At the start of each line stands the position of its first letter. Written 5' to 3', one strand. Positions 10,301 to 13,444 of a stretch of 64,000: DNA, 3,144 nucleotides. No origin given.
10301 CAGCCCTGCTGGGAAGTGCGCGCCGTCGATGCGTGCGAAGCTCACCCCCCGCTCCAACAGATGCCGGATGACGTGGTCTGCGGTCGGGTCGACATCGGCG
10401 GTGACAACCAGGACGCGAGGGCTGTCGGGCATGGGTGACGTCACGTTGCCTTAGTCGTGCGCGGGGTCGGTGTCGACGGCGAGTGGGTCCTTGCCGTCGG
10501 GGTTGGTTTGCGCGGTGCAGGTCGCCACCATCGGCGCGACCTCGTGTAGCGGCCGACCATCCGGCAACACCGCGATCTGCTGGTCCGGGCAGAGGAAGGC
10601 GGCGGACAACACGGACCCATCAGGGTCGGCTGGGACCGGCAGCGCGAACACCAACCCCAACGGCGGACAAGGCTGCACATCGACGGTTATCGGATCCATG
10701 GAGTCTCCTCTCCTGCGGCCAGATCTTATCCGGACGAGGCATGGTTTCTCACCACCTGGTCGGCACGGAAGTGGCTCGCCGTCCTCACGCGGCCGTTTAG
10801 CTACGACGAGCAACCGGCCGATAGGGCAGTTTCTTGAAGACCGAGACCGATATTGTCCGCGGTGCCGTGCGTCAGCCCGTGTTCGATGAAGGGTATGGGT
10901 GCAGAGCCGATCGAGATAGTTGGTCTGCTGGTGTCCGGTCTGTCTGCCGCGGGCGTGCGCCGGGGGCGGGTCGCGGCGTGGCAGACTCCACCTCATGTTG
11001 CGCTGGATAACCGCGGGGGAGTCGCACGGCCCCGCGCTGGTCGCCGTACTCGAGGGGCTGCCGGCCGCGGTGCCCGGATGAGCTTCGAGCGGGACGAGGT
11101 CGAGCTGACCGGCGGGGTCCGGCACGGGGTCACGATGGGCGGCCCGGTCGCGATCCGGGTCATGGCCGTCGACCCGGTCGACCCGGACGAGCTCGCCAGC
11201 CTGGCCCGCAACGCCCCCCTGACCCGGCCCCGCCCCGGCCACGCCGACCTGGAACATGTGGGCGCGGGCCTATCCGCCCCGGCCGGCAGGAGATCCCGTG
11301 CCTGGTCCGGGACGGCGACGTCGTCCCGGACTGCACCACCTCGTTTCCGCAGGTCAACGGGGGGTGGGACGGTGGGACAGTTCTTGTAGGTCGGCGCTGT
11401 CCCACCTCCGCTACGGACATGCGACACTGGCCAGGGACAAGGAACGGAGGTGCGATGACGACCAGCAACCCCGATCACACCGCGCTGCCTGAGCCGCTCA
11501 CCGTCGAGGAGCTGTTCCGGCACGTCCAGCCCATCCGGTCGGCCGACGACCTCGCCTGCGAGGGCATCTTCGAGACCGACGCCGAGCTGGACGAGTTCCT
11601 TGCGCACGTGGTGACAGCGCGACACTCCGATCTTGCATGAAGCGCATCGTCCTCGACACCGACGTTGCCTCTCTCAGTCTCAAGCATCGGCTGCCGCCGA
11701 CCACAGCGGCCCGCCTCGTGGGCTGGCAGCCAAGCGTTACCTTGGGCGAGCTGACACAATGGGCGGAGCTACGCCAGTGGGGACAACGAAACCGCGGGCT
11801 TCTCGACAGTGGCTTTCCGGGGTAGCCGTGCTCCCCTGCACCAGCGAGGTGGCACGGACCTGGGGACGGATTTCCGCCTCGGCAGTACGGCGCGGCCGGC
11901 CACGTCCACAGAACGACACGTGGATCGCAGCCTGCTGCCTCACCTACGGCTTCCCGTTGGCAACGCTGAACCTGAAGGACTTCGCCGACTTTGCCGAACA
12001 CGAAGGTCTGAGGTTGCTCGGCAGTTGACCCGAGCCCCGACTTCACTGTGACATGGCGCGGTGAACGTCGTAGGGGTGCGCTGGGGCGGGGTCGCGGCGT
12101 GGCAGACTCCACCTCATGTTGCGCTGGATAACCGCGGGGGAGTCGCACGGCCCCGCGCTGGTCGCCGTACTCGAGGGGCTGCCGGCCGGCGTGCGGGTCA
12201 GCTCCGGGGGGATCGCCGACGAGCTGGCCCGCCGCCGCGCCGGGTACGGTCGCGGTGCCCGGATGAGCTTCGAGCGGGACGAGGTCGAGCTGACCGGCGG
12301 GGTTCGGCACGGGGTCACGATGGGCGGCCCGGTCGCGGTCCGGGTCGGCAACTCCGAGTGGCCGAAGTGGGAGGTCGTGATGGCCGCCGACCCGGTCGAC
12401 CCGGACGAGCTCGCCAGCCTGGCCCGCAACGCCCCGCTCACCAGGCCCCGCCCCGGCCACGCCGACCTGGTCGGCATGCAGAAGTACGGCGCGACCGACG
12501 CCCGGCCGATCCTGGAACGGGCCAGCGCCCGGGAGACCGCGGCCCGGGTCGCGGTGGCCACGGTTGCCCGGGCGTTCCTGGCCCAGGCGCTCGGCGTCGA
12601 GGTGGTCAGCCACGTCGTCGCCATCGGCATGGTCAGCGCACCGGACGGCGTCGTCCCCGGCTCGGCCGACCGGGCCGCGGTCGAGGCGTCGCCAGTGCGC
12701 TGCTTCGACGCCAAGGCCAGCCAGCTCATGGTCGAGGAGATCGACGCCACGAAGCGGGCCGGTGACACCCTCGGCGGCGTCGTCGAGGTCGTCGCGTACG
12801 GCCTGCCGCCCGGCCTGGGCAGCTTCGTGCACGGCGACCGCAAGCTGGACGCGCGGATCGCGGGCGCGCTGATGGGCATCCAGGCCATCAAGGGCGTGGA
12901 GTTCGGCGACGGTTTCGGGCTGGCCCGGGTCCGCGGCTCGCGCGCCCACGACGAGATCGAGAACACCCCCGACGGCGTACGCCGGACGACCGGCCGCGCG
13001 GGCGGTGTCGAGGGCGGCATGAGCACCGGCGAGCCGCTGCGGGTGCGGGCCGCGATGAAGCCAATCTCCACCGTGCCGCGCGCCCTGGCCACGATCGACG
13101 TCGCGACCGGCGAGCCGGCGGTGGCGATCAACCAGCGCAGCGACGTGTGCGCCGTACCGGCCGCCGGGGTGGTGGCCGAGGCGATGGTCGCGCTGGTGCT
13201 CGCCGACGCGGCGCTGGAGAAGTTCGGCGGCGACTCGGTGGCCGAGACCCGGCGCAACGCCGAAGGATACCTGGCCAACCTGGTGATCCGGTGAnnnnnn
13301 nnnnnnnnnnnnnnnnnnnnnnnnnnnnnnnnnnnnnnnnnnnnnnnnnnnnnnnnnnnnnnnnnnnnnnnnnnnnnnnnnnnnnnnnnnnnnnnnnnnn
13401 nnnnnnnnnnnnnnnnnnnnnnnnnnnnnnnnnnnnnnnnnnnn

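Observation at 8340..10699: Three-gene graspetide cluster with a PIMT-type methyltransferase (predicted aspartimide-containing omega-ester peptide)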

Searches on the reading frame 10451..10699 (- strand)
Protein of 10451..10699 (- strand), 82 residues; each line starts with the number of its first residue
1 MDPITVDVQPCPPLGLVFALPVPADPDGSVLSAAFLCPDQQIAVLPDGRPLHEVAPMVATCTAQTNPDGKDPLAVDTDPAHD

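Call 3: search_protein_families(library=ncbifam, proteins=[window:10451-10699:-], max_evalue=0.01)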
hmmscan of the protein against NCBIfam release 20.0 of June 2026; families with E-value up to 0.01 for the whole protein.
window:10451-10699:- (82 aa): 1 family
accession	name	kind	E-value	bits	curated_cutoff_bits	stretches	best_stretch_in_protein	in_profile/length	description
TIGR04186.1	GRASP_targ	domain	4.1e-06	26.8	25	1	13-81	3-69/72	putative ATP-grasp-modified RiPP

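Call 4: search_protein_families(library=pfam, proteins=[window:10451-10699:-], max_evalue=0.01)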
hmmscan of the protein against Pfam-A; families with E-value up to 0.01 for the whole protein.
window:10451-10699:- (82 aa): 0 families

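Call 10: find_homologous_proteins(query=window:10451-10699:-, max_evalue=0.01)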
Query window:10451-10699:- (82 aa): 2 proteins with E <= 0.01 among 5 candidates.
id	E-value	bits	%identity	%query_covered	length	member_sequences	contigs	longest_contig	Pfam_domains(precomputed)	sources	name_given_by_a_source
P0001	2.6e-46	173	100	100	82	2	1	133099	-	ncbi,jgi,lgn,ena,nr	ncbi:MAG TPA: putative ATP-grasp-modified RiPP [Mycobacteriales bacterium]|nr:putative ATP-grasp-mod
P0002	1.6e-29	120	78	77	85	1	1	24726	-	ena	-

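Call 11: list_cluster_members(proteins=[window:10454-10699:-, window:9452-10444:-, window:8343-9452:-])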
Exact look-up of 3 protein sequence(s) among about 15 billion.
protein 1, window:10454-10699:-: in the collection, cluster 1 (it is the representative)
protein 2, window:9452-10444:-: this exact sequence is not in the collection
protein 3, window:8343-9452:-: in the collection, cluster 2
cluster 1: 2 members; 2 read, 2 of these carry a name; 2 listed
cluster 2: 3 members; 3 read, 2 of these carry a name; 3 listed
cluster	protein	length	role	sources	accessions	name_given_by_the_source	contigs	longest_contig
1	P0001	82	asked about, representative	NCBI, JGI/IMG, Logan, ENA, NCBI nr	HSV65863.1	MAG TPA: putative ATP-grasp-modified RiPP [Mycobacteriales bacterium] | putative ATP-grasp-modified RiPP [Mycobacteriales bacterium]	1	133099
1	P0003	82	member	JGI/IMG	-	putative ATP-grasp target RiPP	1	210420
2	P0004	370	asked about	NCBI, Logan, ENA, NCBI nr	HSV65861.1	MAG TPA: methyltransferase domain-containing protein [Mycobacteriales bacterium] | methyltransferase domain-containing protein [Mycobacteriales bacterium]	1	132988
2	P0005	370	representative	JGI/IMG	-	-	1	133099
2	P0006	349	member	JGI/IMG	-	protein-L-isoaspartate(D-aspartate) O-methyltransferase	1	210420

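Call 25: search_solved_structures(query=window:10451-10699:-, max_evalue=10, show_alignments=3)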
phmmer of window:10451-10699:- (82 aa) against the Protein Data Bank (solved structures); distinct sequences matched with E-value up to 10: 1.
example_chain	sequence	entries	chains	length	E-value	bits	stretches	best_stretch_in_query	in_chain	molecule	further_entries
2r7d_A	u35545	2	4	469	0.3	14.8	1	19-71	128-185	Ribonuclease II family protein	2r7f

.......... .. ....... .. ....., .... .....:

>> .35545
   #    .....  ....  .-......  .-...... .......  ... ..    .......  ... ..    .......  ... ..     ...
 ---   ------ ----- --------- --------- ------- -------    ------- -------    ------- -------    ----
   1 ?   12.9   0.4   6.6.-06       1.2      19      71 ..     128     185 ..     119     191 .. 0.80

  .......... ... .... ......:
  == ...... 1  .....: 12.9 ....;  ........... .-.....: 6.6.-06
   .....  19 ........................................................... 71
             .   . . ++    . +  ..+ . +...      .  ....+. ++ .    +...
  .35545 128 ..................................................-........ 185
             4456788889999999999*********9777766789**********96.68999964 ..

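Call 38: search_protein_representatives(alignment_id=A2)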
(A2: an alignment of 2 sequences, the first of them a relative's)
Query: 2 sequences, 89 profile positions. Proteins with E-value up to 0.001 (for the whole library): 16; up to 1e-10: 4; up to 1e-30: 1. The best 16 are listed.
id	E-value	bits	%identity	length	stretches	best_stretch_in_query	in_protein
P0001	2.5e-45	168.5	-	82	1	1-85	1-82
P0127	1.8e-18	82.5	-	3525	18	8-51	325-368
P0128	9.8e-14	67.3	-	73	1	15-84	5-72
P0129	6.1e-12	61.6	-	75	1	14-86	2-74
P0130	2.2e-07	46.9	-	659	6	21-74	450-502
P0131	4.6e-07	45.9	-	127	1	12-85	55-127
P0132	5.3e-07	45.7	-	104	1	12-86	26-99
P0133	8.4e-07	45.1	-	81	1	14-85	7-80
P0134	6.0e-06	42.3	-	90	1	15-80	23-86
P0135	5.6e-05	39.2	-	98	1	14-83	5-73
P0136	1.8e-04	37.6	-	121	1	13-85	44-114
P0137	3.0e-04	36.9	-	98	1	8-83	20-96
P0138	3.4e-04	36.7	-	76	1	15-85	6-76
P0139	5.0e-04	36.2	-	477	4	7-47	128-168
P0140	5.5e-04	36.1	-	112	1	11-72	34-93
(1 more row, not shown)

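Call 63: predict_structure(alignment_id=A3)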
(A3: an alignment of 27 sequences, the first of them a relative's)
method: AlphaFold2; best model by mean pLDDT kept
length: 370 residues; sequences in the alignment: 27
mean_pLDDT: 90.7   pTM: 0.89
mean pLDDT of the five models: 90.7, 89.8, 89.3, 86.8, 84.1
residues with pLDDT >= 90: 292; 70-90: 49; 50-70: 16; < 50: 13
segments of 3 or more residues with pLDDT < 50: 1-4, 244-251
pLDDT, mean of each block of 10 residues (from residue 1): 54 95 98 97 96 90 95 95 82 74 96 98 94 98 94 96 97 96 95 94 98 95 97 81 46 72 96 94 91 88 94 96 97 98 97 94 88
secondary structure, 60 per line:
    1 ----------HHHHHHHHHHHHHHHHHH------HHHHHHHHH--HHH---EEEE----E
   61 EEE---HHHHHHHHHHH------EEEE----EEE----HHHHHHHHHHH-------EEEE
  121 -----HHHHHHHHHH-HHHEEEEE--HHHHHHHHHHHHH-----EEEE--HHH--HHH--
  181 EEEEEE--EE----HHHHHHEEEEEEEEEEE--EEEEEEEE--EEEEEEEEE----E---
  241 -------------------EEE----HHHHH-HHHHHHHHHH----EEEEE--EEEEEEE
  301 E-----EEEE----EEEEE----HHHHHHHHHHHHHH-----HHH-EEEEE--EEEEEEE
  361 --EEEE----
elements in order: H11-28 H35-43 E52-55 E60-63 H67-77 E84-87 E92-94 H99-109 E117-120 H126-135 E140-144 H147-159 E165-168 E181-186 H195-200 E201-211 E214-221 E224-232 E260-262 H267-271 H273-282 E287-291 E294-301 E307-310 E315-319 H324-337 E347-351 E354-360 E363-366

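Call 65: fold_search(model_id=the predicted structure, library=pdb)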
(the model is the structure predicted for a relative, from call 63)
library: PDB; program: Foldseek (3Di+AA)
matches with E <= 10: 1887; with E <= 0.001: 467
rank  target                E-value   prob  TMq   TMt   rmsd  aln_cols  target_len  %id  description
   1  1dl5_B                1.7e-20  1.00  0.56  0.65   7.7       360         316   20  PROTEIN-L-ISOASPARTATE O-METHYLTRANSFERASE (released 2000-12-08)
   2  1dl5_A                6.9e-20  1.00  0.55  0.64   8.0       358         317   21  PROTEIN-L-ISOASPARTATE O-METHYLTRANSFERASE (released 2000-12-08)
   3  4o29                  2.0e-17  1.00  0.50  0.88   2.2       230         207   26  PROTEIN-L-ISOASPARTATE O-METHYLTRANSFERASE from Pyrobaculum aerophilum in COMPLEX WITH S-ADENOSYL-L-HOMOCYSTEINE (released 2014-01-15)
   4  1jg1                  3.8e-17  1.00  0.52  0.87   2.7       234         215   26  Crystal Structure of L-isoaspartyl (D-aspartyl) O-methyltransferase with S-ADENOSYL-L-HOMOCYSTEINE (released 2001-11-16)
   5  2yxe_B                6.2e-17  1.00  0.52  0.88   2.3       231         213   29  Crystal structure of L-isoaspartyl protein carboxyl methyltranferase (released 2007-10-30)
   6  2yxe_A                8.4e-17  1.00  0.51  0.87   2.2       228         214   29  Crystal structure of L-isoaspartyl protein carboxyl methyltranferase (released 2007-10-30)
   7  3lbf_A                2.0e-16  1.00  0.49  0.86   2.4       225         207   28  Crystal structure of Protein L-isoaspartyl methyltransferase from Escherichia coli (released 2010-09-08)
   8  3lbf_D                6.7e-15  1.00  0.45  0.82   3.5       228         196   25  Crystal structure of Protein L-isoaspartyl methyltransferase from Escherichia coli (released 2010-09-08)
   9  1kr5                  1.9e-13  1.00  0.44  0.72   3.7       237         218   23  Crystal structure of human L-isoaspartyl methyltransferase (released 2002-02-08)
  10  4l7v                  3.5e-13  1.00  0.44  0.86   3.3       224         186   24  Crystal structure of Protein L-isoaspartyl-O-methyltransferase of Vibrio cholerae (released 2014-06-18)
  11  8qby_t                4.2e-13  1.00  0.50  0.83   2.6       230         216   27  Respiratory complex I from Paracoccus denitrificans in MSP2N2 nanodiscs (released 2024-09-11)
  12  1i1n                  1.9e-12  1.00  0.45  0.72   3.6       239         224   22  HUMAN PROTEIN L-ISOASPARTATE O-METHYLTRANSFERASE WITH S-ADENOSYL HOMOCYSTEINE (released 2002-03-13)
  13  1r18                  1.9e-12  1.00  0.44  0.72   4.2       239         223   20  Drosophila protein isoaspartyl methyltransferase with S-adenosyl-L-homocysteine (released 2003-12-09)
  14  1vbf_A                2.3e-12  1.00  0.46  0.74   2.9       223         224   23  Crystal structure of protein L-isoaspartate O-methyltransferase homologue from Sulfolobus tokodaii (released 2004-08-10)
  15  1vbf_B                3.3e-12  1.00  0.47  0.75   2.8       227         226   23  Crystal structure of protein L-isoaspartate O-methyltransferase homologue from Sulfolobus tokodaii (released 2004-08-10)
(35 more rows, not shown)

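Call 77: predict_structure(alignment_id=A4)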
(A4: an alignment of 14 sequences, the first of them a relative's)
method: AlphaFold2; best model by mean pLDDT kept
length: 82 residues; sequences in the alignment: 14
mean_pLDDT: 68.0   pTM: 0.36
mean pLDDT of the five models: 68.0, 67.9, 67.6, 66.7, 65.3
residues with pLDDT >= 90: 0; 70-90: 32; 50-70: 48; < 50: 2
segments of 3 or more residues with pLDDT < 50: none
pLDDT, mean of each block of 10 residues (from residue 1): 55 69 64 82 87 69 58 62 54
secondary structure, 60 per line:
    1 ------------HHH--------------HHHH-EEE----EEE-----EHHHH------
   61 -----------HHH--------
elements in order: H30-33 E35-37 E42-44 H51-54

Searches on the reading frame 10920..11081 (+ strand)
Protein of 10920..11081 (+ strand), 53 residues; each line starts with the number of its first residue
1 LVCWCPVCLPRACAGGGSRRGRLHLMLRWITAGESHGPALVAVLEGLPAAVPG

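Call 41: search_protein_families(library=pfam, proteins=[window:10920-11081:+], max_evalue=0.01)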
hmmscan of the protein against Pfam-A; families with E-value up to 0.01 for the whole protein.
window:10920-11081:+ (53 aa): 1 family
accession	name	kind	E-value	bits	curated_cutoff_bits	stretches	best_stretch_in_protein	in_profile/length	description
PF01264.26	Chorismate_synt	-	1.7e-05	24.1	27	1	27-51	1-25/327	Chorismate synthase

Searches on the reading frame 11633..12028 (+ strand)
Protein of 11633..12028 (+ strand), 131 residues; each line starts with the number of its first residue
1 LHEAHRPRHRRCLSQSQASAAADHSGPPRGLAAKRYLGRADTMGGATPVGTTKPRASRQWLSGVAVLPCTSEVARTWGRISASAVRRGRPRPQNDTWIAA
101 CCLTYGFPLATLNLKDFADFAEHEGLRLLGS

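Call 41: search_protein_families(library=pfam, proteins=[window:11633-12028:+], max_evalue=0.01)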
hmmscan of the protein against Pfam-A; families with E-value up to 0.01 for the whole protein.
window:11633-12028:+ (131 aa): 1 family
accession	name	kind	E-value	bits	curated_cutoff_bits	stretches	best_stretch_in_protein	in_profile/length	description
PF01850.27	PIN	-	7.7e-05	23.7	23.6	1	55-121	58-118/120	PIN domain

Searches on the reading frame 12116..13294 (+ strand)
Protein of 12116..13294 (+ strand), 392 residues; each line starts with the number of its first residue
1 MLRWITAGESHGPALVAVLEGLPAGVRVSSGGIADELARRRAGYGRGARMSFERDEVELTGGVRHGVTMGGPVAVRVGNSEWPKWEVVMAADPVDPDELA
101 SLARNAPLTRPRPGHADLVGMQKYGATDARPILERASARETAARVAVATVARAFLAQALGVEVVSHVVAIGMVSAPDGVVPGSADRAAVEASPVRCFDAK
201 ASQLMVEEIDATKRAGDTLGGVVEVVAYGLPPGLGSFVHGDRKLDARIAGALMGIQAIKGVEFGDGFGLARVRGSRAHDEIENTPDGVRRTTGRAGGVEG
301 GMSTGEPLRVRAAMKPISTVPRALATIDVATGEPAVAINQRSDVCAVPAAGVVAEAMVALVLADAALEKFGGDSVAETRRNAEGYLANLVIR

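Call 41: search_protein_families(library=pfam, proteins=[window:12116-13294:+], max_evalue=0.01)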
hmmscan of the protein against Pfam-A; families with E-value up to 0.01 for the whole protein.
window:12116-13294:+ (392 aa): 1 family
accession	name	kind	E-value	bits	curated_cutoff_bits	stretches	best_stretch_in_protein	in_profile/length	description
PF01264.26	Chorismate_synt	-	2.8e-114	381.7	27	1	2-367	1-327/327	Chorismate synthase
